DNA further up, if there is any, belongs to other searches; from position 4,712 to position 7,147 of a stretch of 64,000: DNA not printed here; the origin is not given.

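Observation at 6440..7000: Bacterial-type histidine-kinase ATPase (HATPase_c) domain at the C-terminus of a ~2,300-aa diplomonad protein, with no canonical H-box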

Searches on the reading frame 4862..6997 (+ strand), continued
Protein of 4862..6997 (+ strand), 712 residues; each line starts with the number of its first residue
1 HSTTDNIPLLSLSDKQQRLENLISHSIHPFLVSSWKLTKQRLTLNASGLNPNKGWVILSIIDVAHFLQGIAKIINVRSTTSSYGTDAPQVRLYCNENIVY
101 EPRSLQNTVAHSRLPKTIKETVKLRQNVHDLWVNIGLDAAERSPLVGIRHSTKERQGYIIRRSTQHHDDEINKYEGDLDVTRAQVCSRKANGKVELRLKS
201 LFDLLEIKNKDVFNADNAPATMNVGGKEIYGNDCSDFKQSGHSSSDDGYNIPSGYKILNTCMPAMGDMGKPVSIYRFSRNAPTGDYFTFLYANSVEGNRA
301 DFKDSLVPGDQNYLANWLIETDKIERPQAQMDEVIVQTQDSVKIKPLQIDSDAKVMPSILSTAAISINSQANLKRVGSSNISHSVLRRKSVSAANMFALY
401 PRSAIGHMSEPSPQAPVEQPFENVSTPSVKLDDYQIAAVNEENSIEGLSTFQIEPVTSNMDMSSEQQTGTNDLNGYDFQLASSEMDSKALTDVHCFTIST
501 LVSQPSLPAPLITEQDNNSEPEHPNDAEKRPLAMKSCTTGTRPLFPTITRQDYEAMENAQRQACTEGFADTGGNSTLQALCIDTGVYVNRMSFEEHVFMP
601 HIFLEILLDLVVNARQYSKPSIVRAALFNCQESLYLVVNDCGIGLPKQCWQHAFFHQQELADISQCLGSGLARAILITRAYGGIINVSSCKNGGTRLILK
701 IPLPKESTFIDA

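Call 48: search_protein_families(library=ncbifam, proteins=[P0035, P0038, L063:3971-4942:+, L075:4019-4948:+], max_evalue=0.00001)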
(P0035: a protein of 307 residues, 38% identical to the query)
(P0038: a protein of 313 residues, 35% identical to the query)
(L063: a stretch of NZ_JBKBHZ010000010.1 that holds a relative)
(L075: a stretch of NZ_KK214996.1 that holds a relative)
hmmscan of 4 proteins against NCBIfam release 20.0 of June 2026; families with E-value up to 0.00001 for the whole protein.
P0035 (307 aa): 37 families (the best 25 are shown)
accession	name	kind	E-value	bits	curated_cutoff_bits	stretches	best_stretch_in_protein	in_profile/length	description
TIGR02966.1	phoR_proteo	equivalog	9e-15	54.5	334.2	1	197-301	228-332/333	phosphate regulon sensor histidine kinase PhoR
NF033092.0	HK_WalK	equivalog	1.7e-13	50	725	1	197-303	487-593/594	cell wall metabolism sensor histidine kinase WalK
NF046044.1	PnpS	equivalog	1.7e-12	47.1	400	1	197-303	284-390/390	two-component system histidine kinase PnpS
NF050805.1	CellDivHKDivJCaul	equivalog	1.4e-11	43.4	1000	1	200-304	417-520/531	cell cycle sensor histidine kinase DivJ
NF006800.0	PRK09303.1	equivalog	4.9e-11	42.2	342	1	200-304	274-377/383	histidine kinase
NF045595.1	HK_scytonemin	equivalog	6.2e-11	41.4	865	1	187-304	519-635/637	scytonemin biosynthesis sensor histidine kinase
NF047874.1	MASE3_PAS_HK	subfamily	1e-10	41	560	1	202-304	523-625/655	MASE3 domain-containing sensor histidine kinase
NF012163.2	BaeS_SmeS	equivalog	2.9e-10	39.7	500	1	191-302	344-456/457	sensor histidine kinase efflux regulator BaeS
TIGR02956.1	TMAO_torS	equivalog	9.7e-10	37.2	676.5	1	201-305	582-683/967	TMAO reductase system sensor histidine kinase/response regulator TorS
NF007898.0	PRK10604.1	equivalog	1.2e-09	37.8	478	1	179-305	300-424/433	two-component system sensor histidine kinase RstB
NF007004.0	PRK09467.1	equivalog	2.1e-09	36.7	415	1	171-305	306-437/440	two-component system sensor histidine kinase EnvZ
NF008099.0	PRK10841.1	equivalog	2.6e-09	35.4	920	1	199-304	586-690/949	two-component system sensor histidine kinase RcsC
NF011874.0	PRK15347.1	equivalog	4.7e-09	34.9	852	1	202-304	517-614/921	two component system sensor kinase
NF008302.0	PRK11091.1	equivalog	4.8e-09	35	838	1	200-305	400-506/779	aerobic respiration two-component sensor histidine kinase ArcB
NF047405.1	SensHisKinSapS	equivalog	6.1e-09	35.7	550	1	199-303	228-332/341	two-component system sensor histidine kinase SapS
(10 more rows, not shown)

P0038 (313 aa): 50 families (the best 25 are shown)
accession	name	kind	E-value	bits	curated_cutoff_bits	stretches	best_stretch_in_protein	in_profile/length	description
NF033092.0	HK_WalK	equivalog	2.2e-17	62.9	725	1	181-303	471-593/594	cell wall metabolism sensor histidine kinase WalK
TIGR02966.1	phoR_proteo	equivalog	9.7e-17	61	334.2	1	198-301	229-332/333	phosphate regulon sensor histidine kinase PhoR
NF046044.1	PnpS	equivalog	5.5e-15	55.3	400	1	198-303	285-390/390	two-component system histidine kinase PnpS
NF006800.0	PRK09303.1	equivalog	1e-14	54.3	342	1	200-303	274-376/383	histidine kinase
NF047874.1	MASE3_PAS_HK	subfamily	1.4e-13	50.5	560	1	205-306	526-626/655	MASE3 domain-containing sensor histidine kinase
NF045595.1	HK_scytonemin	equivalog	1.4e-13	50.2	865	1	181-303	514-634/637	scytonemin biosynthesis sensor histidine kinase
NF041832.1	near_NosP_CTERM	subfamily_domain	1.8e-13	50.3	400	1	173-307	93-228/370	NahK/ErcS family hybrid sensor histidine kinase/response regulator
NF008302.0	PRK11091.1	equivalog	2.3e-13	49.2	838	1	199-307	399-508/779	aerobic respiration two-component sensor histidine kinase ArcB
NF041735.1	hist_kin_RppB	equivalog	6.6e-13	48.2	400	1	201-303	336-438/438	two-component system sensor histidine kinase RppB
NF041880.1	EPS_EpsF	equivalog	6.6e-13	48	900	1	199-294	389-481/492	response regulator EpsF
TIGR02956.1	TMAO_torS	equivalog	8.9e-13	47.2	676.5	1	197-311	578-689/967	TMAO reductase system sensor histidine kinase/response regulator TorS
NF050805.1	CellDivHKDivJCaul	equivalog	3.1e-12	45.5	1000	1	199-303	416-519/531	cell cycle sensor histidine kinase DivJ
NF007898.0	PRK10604.1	equivalog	8.5e-12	45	478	1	182-305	303-424/433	two-component system sensor histidine kinase RstB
NF012163.2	BaeS_SmeS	equivalog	4.2e-11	42.4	500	1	182-303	333-457/457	sensor histidine kinase efflux regulator BaeS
NF033093.1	HK_VicK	exception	8.9e-11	41.1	680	1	199-304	330-435/448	cell wall metabolism sensor histidine kinase VicK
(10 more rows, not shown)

L063:3971-4942:+ (323 aa): 43 families (the best 25 are shown)
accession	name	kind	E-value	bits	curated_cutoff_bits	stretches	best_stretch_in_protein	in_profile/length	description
NF033092.0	HK_WalK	equivalog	1.1e-19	70.5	725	1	203-307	490-594/594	cell wall metabolism sensor histidine kinase WalK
TIGR02966.1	phoR_proteo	equivalog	1.2e-18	67.2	334.2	1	202-304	230-332/333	phosphate regulon sensor histidine kinase PhoR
NF046044.1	PnpS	equivalog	5.2e-18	65.2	400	1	177-306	260-390/390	two-component system histidine kinase PnpS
NF041735.1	hist_kin_RppB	equivalog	1.1e-16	60.7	400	1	206-306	338-438/438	two-component system sensor histidine kinase RppB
NF033093.1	HK_VicK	exception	1.7e-16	59.9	680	1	204-307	332-435/448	cell wall metabolism sensor histidine kinase VicK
NF045595.1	HK_scytonemin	equivalog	1.5e-15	56.7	865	1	181-307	511-635/637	scytonemin biosynthesis sensor histidine kinase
NF006800.0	PRK09303.1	equivalog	2.5e-15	56.3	342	1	64-307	142-377/383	histidine kinase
NF008302.0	PRK11091.1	equivalog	1.9e-14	52.8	838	1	203-310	400-508/779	aerobic respiration two-component sensor histidine kinase ArcB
NF011874.0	PRK15347.1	equivalog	5.8e-14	51.1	852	1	208-308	520-615/921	two component system sensor kinase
NF047405.1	SensHisKinSapS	equivalog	2.1e-13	50.4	550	1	204-306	230-332/341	two-component system sensor histidine kinase SapS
NF047874.1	MASE3_PAS_HK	subfamily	2.5e-13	49.7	560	1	199-310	517-627/655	MASE3 domain-containing sensor histidine kinase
NF041832.1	near_NosP_CTERM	subfamily_domain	9e-13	48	400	1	202-308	121-226/370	NahK/ErcS family hybrid sensor histidine kinase/response regulator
NF050805.1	CellDivHKDivJCaul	equivalog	1.2e-12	46.9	1000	1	204-307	418-520/531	cell cycle sensor histidine kinase DivJ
NF045903.1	CuHisKinLciSLeg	equivalog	3.1e-12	46.6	700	1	197-305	247-356/357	copper-responsive two-component system sensor histidine kinase LciS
NF008235.0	PRK11006.1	equivalog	4.3e-12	45.6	390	1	205-306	321-422/431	phosphate regulon sensor histidine kinase PhoR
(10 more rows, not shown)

L075:4019-4948:+ (309 aa): 45 families (the best 25 are shown)
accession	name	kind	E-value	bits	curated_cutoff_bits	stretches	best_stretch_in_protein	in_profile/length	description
NF033092.0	HK_WalK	equivalog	8.3e-19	67.6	725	1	190-294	489-593/594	cell wall metabolism sensor histidine kinase WalK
NF046044.1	PnpS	equivalog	4.6e-18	65.4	400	1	189-294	285-390/390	two-component system histidine kinase PnpS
TIGR02966.1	phoR_proteo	equivalog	1.3e-16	60.6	334.2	1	190-292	230-332/333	phosphate regulon sensor histidine kinase PhoR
NF006800.0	PRK09303.1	equivalog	3e-16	59.3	342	1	190-294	273-376/383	histidine kinase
NF041735.1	hist_kin_RppB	equivalog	1.5e-15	57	400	1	193-294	337-438/438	two-component system sensor histidine kinase RppB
NF041832.1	near_NosP_CTERM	subfamily_domain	1.2e-14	54.1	400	1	189-303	120-233/370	NahK/ErcS family hybrid sensor histidine kinase/response regulator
NF033093.1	HK_VicK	exception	1.3e-14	53.7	680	1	192-295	332-435/448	cell wall metabolism sensor histidine kinase VicK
NF045595.1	HK_scytonemin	equivalog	2.5e-14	52.6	865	1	187-295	529-635/637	scytonemin biosynthesis sensor histidine kinase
NF047874.1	MASE3_PAS_HK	subfamily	7.5e-14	51.4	560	1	193-295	523-625/655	MASE3 domain-containing sensor histidine kinase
NF012163.2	BaeS_SmeS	equivalog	1.3e-12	47.4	500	1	187-289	350-452/457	sensor histidine kinase efflux regulator BaeS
NF047405.1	SensHisKinSapS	equivalog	3.3e-12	46.5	550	1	191-295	229-333/341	two-component system sensor histidine kinase SapS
NF041831.1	NO_HK_NahK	exception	4.6e-12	44.7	1500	1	192-298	609-716/854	hybrid sensor histidine kinase/response regulator NahK/ErcS'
NF008235.0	PRK11006.1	equivalog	6.4e-12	45.1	390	1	193-295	321-423/431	phosphate regulon sensor histidine kinase PhoR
TIGR02956.1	TMAO_torS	equivalog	8.7e-12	44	676.5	1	192-297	582-684/967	TMAO reductase system sensor histidine kinase/response regulator TorS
NF008302.0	PRK11091.1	equivalog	9.4e-12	43.9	838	1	192-296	401-506/779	aerobic respiration two-component sensor histidine kinase ArcB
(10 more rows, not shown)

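Call 61: find_encoding_contigs(protein=P0032, flank=10000, max_places=2)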
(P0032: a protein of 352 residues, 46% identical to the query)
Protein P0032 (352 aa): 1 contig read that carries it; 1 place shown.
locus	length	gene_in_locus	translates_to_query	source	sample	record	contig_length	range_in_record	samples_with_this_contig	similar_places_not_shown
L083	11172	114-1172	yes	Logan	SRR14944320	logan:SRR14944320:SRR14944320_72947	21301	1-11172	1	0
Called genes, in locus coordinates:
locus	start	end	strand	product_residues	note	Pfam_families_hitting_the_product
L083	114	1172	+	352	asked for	PF02518:HATPase_c (faint)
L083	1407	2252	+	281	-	PF07986:TBCC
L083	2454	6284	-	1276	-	PF00270:DEAD, PF04851:ResIII, PF22527:DEXQc_Suv3 (weak), PF00271:Helicase_C (weak), PF08148:DSHCT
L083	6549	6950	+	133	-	-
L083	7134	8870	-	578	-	PF00224:PK, PF02887:PK_C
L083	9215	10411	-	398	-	-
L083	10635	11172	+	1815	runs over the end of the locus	PF04997:RNA_pol_Rpb1_1, PF00623:RNA_pol_Rpb1_2, PF04983:RNA_pol_Rpb1_3, PF05000:RNA_pol_Rpb1_4, PF04998:RNA_pol_Rpb1_5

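Call 74: search_protein_families(library=pfam, alignment_id=A1, max_evalue=10)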
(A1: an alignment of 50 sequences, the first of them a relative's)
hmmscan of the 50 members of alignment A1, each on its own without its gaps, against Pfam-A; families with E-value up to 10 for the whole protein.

A. member 1, P0035 (307 aa): 4 families
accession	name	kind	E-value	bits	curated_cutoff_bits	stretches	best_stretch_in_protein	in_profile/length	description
PF02518.31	HATPase_c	-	1e-16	61.8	26.4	1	200-305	7-110/111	Histidine kinase-, DNA gyrase B-, and HSP90-like ATPase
PF13581.12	HATPase_c_2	-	0.0056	17.1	27.4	1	208-273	41-105/127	Histidine kinase-like ATPase domain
PF13589.12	HATPase_c_3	-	0.3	11.6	25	1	228-257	31-60/137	Histidine kinase-, DNA gyrase B-, and HSP90-like ATPase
PF23991.1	DUF7310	-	2.6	9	40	1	42-97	21-76/83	Coiled-coil region of unknown function (DUF7310)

B. families by the number of members that match (of 50 scanned): 70 families (the first 25 are shown)
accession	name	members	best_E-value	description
PF02518.31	HATPase_c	50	2.6e-23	Histidine kinase-, DNA gyrase B-, and HSP90-like ATPase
PF13589.12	HATPase_c_3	46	2.1e-05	Histidine kinase-, DNA gyrase B-, and HSP90-like ATPase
PF13581.12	HATPase_c_2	12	0.0029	Histidine kinase-like ATPase domain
PF03725.20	RNase_PH_C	4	0.041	3' exoribonuclease family, domain 2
PF02634.21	FdhD-NarQ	3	0.097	FdhD/NarQ family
PF12205.13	GIT1_C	3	0.12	G protein-coupled receptor kinase-interacting protein 1 C term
PF14501.12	HATPase_c_5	2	0.0061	GHKL domain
PF14890.11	Intein_splicing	2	0.056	Intein splicing domain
PF23991.1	DUF7310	2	0.15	Coiled-coil region of unknown function (DUF7310)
PF04513.17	Baculo_PEP_C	1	0.0007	Baculovirus polyhedron envelope protein, PEP, C terminus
PF05139.19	Erythro_esteras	1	0.00095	Erythromycin esterase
PF20306.3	Sp-DndD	1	0.001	Small protein found in certain Dnd DNA modification systems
PF02059.20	IL3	1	0.0022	Interleukin-3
PF19813.4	DUF6296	1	0.0081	Family of unknown function (DUF6296)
PF10146.14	zf-C4H2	1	0.0096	Zinc finger-containing protein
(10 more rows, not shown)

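Call 75: search_solved_structures(query=A1, max_evalue=0.001, show_alignments=1)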
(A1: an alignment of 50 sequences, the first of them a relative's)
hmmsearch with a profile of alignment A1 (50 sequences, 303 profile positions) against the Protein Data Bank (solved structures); distinct sequences matched with E-value up to 0.001: 77 (the best 60 are shown).
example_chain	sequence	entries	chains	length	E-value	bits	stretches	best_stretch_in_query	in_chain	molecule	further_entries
3sl2_A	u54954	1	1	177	9.8e-25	90.5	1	194-302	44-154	Sensor histidine kinase yycG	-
5c93_A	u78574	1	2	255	5.2e-24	88.1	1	194-300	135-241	Histidine kinase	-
4u7n_A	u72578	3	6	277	6.8e-24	87.8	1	194-300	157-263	Histidine protein kinase sensor protein | Histidine kinase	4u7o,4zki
4i5s_A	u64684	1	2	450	2e-23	86.2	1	194-301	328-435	Putative histidine kinase CovS; VicK-like protein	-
6paj_A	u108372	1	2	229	1.6e-20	76.7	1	194-301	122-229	Sensor protein SrrB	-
5uht_A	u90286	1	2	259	1.7e-16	63.4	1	190-300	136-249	Sensor histidine kinase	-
2c2a_A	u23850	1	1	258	1.8e-16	63.3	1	191-300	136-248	SENSOR HISTIDINE KINASE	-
3dge_A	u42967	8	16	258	1.8e-16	63.3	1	191-300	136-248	Sensor protein | Histidine kinase | Sensor histidine kinase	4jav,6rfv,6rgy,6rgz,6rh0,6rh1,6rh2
6azr_A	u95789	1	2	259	1.9e-16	63.3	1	191-300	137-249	Sensor histidine kinase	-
6rh7_A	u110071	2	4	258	2.4e-16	63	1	191-300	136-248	Sensor histidine kinase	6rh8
4jas_A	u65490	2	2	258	3.4e-16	62.5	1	191-300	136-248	Histidine kinase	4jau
8h70_A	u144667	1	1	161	2.4e-15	59.7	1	195-299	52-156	Phosphate regulon sensor protein PhoR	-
7z8n_A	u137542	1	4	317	3.5e-15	59.2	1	191-301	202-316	Histidine kinase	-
8u4x_A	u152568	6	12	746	1.5e-14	57.1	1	177-300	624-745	histidine kinase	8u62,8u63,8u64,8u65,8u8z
7zp0_A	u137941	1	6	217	9.4e-13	51.2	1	173-298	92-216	Sensor protein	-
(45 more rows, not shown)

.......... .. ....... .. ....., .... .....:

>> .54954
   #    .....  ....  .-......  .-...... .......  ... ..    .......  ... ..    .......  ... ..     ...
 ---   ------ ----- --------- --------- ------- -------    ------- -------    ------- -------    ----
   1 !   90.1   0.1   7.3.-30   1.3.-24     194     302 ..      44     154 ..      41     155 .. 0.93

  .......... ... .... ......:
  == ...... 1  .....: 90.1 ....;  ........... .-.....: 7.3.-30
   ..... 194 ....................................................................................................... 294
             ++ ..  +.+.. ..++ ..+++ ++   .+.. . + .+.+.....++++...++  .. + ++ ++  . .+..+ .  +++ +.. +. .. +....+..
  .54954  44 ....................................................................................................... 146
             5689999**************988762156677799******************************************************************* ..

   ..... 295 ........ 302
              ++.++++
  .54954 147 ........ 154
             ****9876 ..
